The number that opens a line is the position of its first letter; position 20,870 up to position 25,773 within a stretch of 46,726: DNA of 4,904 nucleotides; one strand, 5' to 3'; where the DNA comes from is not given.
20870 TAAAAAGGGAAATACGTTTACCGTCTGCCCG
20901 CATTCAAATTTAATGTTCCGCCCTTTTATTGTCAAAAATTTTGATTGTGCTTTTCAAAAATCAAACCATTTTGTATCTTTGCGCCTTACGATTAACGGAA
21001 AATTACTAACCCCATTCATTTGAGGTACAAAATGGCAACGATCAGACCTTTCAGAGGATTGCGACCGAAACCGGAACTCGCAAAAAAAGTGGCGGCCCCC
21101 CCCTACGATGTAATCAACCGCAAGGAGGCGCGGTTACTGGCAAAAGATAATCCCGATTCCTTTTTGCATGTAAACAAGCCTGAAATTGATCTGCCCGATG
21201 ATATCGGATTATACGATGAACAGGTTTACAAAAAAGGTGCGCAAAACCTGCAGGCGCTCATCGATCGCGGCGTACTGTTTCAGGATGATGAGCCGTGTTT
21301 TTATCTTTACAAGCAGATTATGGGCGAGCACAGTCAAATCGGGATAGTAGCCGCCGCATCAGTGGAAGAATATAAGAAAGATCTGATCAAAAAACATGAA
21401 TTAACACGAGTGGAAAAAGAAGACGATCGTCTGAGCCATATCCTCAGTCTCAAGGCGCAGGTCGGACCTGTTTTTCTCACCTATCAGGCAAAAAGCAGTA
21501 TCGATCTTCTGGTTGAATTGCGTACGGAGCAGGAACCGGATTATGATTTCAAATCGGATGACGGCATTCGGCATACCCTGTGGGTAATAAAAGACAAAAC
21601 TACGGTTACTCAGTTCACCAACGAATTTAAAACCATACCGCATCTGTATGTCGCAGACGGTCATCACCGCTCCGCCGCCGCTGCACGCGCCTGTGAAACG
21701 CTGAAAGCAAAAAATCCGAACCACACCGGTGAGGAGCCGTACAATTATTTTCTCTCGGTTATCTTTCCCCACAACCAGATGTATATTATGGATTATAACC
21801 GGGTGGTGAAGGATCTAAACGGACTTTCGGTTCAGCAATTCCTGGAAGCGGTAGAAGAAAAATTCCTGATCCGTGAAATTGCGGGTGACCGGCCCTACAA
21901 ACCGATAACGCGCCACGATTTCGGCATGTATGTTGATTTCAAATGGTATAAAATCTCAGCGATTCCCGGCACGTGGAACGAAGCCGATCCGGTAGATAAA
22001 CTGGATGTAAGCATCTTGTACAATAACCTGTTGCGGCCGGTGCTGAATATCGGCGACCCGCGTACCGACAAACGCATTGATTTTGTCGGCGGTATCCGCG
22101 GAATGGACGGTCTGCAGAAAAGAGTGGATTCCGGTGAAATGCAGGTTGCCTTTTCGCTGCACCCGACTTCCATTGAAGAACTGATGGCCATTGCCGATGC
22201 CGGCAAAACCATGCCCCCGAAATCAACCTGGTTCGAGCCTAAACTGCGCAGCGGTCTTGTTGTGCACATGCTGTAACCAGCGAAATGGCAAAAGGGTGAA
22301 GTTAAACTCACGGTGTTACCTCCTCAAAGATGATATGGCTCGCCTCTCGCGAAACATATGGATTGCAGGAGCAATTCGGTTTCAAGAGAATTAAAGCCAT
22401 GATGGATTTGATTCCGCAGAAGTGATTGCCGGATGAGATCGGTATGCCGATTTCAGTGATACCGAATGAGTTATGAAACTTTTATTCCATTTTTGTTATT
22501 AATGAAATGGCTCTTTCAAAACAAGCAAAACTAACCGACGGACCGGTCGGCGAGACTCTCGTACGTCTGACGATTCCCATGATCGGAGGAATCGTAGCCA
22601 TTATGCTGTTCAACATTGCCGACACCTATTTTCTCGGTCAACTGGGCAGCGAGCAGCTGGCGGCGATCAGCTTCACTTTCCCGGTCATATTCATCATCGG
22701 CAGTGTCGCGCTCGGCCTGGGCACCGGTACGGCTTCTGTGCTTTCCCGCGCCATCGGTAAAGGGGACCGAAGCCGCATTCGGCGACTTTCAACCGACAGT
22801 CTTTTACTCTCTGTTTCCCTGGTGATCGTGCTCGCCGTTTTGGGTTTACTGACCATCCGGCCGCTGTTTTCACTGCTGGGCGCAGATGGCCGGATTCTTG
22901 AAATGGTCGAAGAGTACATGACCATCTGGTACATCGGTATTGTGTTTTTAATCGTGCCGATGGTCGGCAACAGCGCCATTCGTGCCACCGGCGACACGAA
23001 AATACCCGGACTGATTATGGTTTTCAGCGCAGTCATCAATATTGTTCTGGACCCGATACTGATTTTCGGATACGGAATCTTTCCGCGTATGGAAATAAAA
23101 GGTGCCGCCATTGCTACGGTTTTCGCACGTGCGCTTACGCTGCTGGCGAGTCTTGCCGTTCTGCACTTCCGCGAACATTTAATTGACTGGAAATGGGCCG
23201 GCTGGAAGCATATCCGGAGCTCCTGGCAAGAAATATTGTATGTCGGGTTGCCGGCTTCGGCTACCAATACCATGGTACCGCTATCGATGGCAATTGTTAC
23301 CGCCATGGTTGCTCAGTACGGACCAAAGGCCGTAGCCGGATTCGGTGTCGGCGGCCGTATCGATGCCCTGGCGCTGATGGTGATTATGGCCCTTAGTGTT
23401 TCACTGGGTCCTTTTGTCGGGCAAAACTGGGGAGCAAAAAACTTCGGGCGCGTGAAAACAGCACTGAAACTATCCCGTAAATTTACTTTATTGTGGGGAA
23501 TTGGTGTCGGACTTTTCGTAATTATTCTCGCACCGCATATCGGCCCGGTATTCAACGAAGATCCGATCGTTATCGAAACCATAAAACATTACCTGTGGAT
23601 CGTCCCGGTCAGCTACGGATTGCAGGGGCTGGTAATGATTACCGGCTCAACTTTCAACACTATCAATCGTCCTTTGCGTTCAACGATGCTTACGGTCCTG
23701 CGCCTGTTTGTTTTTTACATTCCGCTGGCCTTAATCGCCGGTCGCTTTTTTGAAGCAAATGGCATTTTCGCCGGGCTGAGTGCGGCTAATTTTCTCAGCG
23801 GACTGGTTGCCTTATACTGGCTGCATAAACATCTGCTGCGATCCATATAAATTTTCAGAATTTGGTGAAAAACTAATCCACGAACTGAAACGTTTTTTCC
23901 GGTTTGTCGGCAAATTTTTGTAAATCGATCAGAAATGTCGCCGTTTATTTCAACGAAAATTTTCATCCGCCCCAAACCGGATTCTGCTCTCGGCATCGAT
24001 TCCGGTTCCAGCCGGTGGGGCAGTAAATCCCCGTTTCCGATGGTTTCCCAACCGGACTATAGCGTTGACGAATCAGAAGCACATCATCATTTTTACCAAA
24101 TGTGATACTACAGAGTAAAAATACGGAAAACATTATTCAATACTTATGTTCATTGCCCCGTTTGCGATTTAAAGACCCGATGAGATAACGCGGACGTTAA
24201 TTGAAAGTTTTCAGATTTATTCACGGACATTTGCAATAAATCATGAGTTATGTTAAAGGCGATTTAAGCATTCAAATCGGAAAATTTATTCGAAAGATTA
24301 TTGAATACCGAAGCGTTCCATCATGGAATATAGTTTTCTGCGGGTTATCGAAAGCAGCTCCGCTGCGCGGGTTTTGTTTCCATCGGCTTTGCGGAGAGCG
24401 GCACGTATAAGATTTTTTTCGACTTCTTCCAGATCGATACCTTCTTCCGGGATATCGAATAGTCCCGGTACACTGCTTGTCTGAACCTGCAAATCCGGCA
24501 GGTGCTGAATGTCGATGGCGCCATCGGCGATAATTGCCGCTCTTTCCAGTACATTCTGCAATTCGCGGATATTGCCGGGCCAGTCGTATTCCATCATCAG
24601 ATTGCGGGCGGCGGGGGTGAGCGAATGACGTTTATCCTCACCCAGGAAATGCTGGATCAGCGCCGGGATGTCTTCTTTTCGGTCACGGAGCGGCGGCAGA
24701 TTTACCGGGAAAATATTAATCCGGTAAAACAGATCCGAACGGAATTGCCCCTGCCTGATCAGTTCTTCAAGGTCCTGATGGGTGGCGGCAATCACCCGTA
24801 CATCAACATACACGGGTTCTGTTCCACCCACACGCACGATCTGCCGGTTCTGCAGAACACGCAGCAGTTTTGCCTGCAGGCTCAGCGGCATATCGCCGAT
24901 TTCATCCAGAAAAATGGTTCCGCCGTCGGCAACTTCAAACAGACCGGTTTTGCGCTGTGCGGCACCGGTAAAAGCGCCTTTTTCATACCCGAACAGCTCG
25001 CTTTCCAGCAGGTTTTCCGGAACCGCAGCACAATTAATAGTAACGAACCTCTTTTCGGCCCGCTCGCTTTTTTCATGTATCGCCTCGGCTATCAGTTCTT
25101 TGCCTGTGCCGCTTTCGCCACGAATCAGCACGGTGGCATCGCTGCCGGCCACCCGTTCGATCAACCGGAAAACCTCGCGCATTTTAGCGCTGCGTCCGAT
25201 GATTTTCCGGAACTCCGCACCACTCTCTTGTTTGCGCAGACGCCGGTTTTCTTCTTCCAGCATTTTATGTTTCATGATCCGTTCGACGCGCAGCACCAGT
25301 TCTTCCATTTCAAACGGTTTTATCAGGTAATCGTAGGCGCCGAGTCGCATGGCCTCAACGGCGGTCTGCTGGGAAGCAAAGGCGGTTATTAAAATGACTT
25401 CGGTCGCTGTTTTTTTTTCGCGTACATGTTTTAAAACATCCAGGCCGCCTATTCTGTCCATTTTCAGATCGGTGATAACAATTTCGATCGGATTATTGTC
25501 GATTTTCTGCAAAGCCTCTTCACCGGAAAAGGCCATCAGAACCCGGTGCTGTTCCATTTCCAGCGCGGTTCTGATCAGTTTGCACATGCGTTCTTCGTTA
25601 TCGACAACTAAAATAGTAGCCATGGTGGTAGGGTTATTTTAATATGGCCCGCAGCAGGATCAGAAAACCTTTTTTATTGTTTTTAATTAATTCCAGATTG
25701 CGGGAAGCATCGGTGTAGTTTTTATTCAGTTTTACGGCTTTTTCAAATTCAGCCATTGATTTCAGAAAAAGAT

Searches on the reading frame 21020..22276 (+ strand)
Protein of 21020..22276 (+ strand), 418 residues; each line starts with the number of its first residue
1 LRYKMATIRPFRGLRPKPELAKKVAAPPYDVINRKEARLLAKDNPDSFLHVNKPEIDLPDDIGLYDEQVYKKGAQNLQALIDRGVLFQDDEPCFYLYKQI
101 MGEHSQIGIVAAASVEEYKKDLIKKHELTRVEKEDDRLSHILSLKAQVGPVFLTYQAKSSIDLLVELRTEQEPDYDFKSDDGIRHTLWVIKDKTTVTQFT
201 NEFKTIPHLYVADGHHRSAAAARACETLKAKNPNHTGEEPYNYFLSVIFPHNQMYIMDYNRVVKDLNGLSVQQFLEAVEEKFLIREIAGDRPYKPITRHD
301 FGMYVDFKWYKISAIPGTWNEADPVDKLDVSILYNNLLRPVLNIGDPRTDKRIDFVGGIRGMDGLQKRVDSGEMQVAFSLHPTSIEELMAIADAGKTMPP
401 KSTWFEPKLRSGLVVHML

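Call 63: search_protein_families(library=pfam, proteins=[window:21020-22276:+], max_evalue=0.000001)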
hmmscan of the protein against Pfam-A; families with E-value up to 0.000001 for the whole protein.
window:21020-22276:+ (418 aa): 1 family
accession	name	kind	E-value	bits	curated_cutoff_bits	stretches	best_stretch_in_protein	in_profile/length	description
PF06245.16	DUF1015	-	3.7e-114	381.5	25.8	1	8-331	1-325/325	Protein of unknown function (DUF1015)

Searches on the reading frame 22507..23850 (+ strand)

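Call 63: search_protein_families(library=pfam, proteins=[window:22507-23850:+], max_evalue=0.000001)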
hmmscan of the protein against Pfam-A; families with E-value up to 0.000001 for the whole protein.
window:22507-23850:+ (447 aa): 1 family
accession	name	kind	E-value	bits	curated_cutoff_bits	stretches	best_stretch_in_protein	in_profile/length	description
PF01554.23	MatE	-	4.9e-57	192.6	24.9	2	24-184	1-161/161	MatE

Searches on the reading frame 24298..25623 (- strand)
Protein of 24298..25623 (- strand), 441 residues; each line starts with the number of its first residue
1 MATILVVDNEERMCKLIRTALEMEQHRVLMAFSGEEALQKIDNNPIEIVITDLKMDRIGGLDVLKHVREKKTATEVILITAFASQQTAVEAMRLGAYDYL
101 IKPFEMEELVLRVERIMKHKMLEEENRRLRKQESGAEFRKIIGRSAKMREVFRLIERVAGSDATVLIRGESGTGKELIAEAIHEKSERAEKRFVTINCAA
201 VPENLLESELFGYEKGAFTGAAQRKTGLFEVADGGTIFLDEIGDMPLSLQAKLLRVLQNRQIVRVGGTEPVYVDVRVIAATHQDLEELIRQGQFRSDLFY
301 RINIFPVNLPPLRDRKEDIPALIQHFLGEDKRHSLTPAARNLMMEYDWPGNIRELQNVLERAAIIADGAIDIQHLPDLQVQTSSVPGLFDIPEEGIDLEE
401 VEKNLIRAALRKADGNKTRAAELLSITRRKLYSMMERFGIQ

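Call 63: search_protein_families(library=pfam, proteins=[window:24298-25623:-], max_evalue=0.000001)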
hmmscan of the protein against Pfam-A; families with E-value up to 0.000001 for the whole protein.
window:24298-25623:- (441 aa): 6 families
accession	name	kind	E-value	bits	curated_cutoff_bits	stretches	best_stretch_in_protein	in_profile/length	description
PF00158.32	Sigma54_activat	-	3.6e-76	255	20.2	1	141-307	1-167/168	Sigma-54 interaction domain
PF00072.30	Response_reg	-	2.8e-27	95.5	30.2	1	4-113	1-110/111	Response regulator receiver domain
PF14532.12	Sigma54_activ_2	-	4.3e-22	79.3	25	1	142-312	1-138/138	Sigma-54 interaction domain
PF25601.1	AAA_lid_14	-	5e-21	74.8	27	1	313-379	1-74/87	AAA+ ATPase lid domain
PF02954.25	HTH_8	-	7.1e-13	48.5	22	1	398-437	2-41/42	Bacterial regulatory protein, Fis family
PF07728.20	AAA_5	-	4.2e-09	37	22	1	165-283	2-123/139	AAA domain (dynein-related subfamily)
